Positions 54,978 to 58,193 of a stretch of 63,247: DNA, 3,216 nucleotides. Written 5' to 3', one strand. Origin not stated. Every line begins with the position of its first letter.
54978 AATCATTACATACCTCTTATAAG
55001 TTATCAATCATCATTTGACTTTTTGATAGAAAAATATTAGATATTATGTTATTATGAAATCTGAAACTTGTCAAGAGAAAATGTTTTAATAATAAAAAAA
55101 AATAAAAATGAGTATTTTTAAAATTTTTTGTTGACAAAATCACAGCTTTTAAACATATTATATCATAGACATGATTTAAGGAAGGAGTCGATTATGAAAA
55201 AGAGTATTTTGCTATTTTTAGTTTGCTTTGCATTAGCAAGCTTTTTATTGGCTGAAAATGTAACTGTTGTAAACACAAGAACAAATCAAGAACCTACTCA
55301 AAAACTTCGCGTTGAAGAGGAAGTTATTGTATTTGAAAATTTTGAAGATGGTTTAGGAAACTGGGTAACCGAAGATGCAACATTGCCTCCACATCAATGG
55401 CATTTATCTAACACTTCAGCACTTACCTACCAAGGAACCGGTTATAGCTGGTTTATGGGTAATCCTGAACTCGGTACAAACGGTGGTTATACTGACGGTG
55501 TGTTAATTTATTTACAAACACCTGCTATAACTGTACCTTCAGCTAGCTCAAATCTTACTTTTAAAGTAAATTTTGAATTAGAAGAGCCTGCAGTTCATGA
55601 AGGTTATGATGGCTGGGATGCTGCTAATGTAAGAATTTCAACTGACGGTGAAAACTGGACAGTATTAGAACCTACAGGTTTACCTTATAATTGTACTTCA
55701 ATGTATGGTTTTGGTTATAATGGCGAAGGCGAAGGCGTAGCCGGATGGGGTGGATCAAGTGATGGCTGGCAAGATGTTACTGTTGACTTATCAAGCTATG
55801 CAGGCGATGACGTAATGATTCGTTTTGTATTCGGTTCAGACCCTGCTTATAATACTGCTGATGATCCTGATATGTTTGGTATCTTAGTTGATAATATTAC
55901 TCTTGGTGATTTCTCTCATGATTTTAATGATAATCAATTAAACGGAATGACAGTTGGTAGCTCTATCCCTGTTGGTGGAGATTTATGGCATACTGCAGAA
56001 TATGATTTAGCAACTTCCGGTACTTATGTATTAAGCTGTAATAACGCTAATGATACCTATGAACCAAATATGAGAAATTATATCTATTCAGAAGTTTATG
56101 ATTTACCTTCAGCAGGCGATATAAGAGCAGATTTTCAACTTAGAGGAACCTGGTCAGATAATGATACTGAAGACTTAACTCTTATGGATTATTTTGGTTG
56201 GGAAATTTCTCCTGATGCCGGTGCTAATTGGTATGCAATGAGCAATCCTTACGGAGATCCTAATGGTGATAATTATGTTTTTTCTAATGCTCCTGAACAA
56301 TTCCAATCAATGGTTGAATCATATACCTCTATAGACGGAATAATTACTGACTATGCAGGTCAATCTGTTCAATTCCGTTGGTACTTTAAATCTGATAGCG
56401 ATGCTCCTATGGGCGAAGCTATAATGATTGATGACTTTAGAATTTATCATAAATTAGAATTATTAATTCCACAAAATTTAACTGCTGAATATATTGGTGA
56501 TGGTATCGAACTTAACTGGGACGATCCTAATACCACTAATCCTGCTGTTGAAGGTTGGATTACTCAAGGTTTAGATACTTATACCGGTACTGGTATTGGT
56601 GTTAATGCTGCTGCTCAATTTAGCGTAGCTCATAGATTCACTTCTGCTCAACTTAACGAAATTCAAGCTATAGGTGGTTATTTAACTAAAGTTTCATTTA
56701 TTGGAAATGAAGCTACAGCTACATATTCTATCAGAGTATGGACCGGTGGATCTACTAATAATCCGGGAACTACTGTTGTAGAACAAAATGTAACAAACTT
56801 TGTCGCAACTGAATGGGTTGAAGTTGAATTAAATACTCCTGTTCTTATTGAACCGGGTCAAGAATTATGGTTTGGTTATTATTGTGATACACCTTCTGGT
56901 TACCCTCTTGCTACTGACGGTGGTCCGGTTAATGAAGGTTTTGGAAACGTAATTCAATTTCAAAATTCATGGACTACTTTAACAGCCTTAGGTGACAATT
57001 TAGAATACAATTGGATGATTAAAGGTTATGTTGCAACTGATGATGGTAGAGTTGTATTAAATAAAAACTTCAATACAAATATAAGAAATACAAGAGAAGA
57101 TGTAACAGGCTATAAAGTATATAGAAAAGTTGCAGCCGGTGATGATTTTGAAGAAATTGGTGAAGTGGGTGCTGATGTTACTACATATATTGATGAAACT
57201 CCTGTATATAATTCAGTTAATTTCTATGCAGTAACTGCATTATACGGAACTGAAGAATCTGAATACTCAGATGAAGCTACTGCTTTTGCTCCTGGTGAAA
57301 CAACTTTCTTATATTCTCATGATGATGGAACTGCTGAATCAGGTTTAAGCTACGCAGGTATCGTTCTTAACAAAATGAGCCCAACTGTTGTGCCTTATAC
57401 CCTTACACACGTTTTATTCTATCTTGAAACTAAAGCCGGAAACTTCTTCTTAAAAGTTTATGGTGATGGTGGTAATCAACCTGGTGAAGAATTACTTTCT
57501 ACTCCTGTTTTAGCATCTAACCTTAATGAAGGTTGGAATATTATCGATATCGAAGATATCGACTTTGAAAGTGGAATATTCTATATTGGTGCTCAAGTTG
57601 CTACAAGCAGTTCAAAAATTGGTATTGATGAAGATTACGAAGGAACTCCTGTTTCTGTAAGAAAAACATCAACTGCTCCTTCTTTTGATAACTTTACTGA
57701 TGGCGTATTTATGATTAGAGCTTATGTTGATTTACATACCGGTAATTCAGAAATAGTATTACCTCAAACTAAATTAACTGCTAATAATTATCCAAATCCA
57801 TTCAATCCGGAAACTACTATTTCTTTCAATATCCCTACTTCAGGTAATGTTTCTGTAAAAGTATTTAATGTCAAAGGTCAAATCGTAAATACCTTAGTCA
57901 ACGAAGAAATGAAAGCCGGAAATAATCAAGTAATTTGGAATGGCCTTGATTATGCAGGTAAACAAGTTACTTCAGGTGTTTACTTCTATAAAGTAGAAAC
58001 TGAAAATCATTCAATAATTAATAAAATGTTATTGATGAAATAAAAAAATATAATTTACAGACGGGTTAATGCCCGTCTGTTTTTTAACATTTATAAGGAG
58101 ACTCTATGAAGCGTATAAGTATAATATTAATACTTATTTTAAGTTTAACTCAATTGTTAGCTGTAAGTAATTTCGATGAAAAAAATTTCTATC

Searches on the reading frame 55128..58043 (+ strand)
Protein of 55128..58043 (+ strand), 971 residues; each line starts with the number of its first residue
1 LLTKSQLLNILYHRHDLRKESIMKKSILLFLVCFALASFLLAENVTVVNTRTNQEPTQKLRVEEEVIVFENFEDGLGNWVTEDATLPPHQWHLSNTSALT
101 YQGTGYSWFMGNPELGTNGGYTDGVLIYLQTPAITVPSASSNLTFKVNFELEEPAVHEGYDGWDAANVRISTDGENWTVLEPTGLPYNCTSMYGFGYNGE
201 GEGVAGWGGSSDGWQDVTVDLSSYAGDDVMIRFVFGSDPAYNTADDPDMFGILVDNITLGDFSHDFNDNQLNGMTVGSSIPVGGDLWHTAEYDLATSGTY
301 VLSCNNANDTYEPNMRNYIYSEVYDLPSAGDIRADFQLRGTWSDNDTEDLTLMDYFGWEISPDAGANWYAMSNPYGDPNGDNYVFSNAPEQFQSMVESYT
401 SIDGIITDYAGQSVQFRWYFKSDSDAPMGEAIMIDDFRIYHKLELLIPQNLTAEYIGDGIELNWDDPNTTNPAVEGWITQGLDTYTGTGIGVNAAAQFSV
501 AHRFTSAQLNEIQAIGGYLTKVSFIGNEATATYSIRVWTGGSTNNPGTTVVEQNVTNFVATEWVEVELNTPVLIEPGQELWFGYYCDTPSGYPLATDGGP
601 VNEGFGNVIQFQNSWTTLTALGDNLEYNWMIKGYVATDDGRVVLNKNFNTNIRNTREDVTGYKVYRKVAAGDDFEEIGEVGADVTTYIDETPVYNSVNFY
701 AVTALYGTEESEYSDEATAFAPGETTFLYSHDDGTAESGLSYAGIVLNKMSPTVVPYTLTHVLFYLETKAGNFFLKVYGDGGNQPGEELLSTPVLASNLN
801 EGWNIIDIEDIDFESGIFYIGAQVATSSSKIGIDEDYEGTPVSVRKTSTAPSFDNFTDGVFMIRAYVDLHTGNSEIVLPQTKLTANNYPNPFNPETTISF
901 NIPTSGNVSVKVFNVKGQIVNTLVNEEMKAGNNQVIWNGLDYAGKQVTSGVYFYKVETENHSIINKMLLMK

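Call 80: search_protein_families(library=pfam, max_evalue=0.00001, proteins=[window:55128-58043:+])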
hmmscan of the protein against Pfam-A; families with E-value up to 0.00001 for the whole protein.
window:55128-58043:+ (971 aa): 3 families
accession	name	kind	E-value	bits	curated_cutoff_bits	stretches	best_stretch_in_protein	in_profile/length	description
PF13860.13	FlgD_ig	-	8.5e-10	38.9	27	1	904-960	21-77/79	FlgD Ig-like domain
PF18962.6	Por_Secre_tail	-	2.8e-09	37.6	27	1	888-967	2-73/75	Secretion system C-terminal sorting domain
PF20773.4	InhA-like_MAM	-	2.8e-07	30.7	26.9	1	133-259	56-162/191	Immune inhibitor A-like, MAM domain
